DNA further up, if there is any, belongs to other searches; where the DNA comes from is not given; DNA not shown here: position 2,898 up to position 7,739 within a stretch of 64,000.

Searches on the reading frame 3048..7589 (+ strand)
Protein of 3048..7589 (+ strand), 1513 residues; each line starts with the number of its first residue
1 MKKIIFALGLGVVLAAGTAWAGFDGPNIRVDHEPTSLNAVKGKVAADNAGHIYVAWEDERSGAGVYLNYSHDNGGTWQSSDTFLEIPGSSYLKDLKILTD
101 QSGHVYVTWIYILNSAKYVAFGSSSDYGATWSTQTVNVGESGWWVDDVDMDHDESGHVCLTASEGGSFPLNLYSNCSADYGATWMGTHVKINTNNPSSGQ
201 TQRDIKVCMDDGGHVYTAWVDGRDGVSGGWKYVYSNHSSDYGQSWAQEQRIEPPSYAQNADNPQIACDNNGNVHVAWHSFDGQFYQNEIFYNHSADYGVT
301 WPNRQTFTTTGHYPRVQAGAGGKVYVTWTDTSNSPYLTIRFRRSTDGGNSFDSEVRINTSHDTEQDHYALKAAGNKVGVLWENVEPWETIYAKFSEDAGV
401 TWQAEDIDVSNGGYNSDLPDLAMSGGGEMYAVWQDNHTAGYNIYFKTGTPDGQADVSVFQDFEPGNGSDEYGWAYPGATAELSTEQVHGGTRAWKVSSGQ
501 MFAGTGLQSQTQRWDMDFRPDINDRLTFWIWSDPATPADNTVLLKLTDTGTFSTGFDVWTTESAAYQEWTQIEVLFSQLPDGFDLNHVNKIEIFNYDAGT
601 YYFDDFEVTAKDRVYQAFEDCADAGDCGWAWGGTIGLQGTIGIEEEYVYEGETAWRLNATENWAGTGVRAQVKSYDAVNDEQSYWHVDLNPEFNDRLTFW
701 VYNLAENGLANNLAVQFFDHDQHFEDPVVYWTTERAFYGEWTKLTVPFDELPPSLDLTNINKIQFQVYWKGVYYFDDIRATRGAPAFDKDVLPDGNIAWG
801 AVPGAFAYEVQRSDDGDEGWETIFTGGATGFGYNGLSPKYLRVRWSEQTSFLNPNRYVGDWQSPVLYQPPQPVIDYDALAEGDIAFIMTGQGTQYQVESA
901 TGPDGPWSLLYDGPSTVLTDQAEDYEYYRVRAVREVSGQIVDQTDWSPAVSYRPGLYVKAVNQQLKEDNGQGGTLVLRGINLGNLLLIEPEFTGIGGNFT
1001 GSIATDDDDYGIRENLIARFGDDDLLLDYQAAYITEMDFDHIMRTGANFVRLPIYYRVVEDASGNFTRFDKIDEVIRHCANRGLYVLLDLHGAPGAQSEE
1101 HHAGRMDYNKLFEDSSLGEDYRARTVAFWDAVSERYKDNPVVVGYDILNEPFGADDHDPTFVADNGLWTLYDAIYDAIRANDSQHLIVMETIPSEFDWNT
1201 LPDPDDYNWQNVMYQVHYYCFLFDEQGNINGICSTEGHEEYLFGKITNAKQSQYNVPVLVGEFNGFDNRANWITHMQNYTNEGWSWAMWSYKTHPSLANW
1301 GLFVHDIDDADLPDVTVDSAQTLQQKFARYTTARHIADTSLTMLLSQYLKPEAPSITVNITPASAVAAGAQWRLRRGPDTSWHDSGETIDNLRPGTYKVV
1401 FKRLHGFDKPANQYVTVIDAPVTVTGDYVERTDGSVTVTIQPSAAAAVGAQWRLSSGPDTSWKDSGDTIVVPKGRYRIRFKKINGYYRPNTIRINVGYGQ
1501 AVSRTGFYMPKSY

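Call 10: search_protein_families(library=pfam, proteins=[window:3048-7589:+], max_evalue=0.01)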
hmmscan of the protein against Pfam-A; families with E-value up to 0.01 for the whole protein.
window:3048-7589:+ (1513 aa): 2 families
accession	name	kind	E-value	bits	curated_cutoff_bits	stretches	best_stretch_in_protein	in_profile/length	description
PF00150.24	Cellulase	-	2.2e-31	109.8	23.5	1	1034-1292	22-269/272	Cellulase (glycosyl hydrolase family 5)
PF02012.26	BNR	-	0.0061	16.8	27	0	69-78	2-11/12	BNR/Asp-box repeat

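Call 66: search_protein_families(library=ncbifam, proteins=[window:3048-7589:+], max_evalue=0.001)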
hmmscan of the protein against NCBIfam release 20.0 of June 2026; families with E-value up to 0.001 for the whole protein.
window:3048-7589:+ (1513 aa): 0 families
